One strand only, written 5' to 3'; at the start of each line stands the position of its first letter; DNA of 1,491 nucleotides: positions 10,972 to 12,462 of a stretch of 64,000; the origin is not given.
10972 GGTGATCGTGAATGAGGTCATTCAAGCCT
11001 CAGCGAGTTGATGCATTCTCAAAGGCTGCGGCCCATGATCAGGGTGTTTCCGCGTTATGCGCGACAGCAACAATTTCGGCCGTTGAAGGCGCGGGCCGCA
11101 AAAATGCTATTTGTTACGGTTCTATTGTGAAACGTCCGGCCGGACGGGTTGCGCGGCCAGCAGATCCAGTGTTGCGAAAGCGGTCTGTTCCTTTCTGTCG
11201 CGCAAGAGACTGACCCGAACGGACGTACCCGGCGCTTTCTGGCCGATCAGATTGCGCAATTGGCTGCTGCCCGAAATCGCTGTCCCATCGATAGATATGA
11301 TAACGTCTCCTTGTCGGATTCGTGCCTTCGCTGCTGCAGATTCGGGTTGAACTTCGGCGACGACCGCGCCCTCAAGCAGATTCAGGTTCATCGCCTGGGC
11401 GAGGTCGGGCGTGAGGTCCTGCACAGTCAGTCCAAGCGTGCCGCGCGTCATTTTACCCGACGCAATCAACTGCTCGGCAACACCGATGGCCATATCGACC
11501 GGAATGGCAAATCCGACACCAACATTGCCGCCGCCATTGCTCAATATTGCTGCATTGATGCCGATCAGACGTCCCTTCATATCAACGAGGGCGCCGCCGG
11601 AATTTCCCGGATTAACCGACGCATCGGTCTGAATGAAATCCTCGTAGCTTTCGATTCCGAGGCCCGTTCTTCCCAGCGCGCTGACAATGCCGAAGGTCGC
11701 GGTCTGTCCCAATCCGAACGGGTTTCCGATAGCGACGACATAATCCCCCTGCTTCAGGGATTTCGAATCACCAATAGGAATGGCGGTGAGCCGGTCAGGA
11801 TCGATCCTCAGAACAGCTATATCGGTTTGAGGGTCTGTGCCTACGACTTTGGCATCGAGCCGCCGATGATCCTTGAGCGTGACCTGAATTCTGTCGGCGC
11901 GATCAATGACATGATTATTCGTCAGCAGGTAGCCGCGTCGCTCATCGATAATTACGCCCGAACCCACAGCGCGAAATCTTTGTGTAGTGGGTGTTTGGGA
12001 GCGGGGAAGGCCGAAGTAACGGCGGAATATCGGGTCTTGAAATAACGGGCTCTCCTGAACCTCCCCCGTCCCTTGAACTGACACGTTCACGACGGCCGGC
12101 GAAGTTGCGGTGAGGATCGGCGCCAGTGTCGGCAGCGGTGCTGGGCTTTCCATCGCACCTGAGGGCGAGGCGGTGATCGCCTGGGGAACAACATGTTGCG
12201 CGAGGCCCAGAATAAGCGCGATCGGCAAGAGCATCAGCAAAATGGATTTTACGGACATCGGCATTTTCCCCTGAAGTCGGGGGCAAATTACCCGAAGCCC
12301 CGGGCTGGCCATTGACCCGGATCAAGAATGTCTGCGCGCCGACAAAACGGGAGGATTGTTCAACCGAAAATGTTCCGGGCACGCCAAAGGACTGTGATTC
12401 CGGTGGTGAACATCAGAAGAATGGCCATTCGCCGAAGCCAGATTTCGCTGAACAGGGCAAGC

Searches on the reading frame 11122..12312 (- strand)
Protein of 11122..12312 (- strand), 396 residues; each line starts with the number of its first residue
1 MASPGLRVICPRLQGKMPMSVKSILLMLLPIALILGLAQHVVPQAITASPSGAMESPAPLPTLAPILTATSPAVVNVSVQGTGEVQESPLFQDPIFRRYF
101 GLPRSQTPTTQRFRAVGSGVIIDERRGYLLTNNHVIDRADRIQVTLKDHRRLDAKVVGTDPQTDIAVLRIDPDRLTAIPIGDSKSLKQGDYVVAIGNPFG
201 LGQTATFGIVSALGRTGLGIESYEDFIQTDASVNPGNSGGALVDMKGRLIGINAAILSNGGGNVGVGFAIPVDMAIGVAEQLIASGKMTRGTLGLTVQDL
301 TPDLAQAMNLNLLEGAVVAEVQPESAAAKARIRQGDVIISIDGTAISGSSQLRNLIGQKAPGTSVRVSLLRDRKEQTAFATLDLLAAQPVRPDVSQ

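Call 89: search_protein_families(library=pfam, max_evalue=0.001, proteins=[window:11122-12312:-])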
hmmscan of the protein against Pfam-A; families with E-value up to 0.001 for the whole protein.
window:11122-12312:- (396 aa): 5 families
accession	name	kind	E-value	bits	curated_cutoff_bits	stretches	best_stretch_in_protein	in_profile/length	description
PF13365.12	Trypsin_2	-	6.7e-36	124.6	27.6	1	117-252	1-144/144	Trypsin-like peptidase domain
PF00089.32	Trypsin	-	1.7e-19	71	20.6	1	117-274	27-215/220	Trypsin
PF13180.12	PDZ_2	-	7.6e-17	61.8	27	1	291-378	1-76/80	PDZ domain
PF00595.29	PDZ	-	1.6e-10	41.7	23.2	1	289-367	8-78/81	PDZ domain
PF17820.7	PDZ_6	-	1.3e-07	31.7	27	1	317-370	1-53/54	PDZ domain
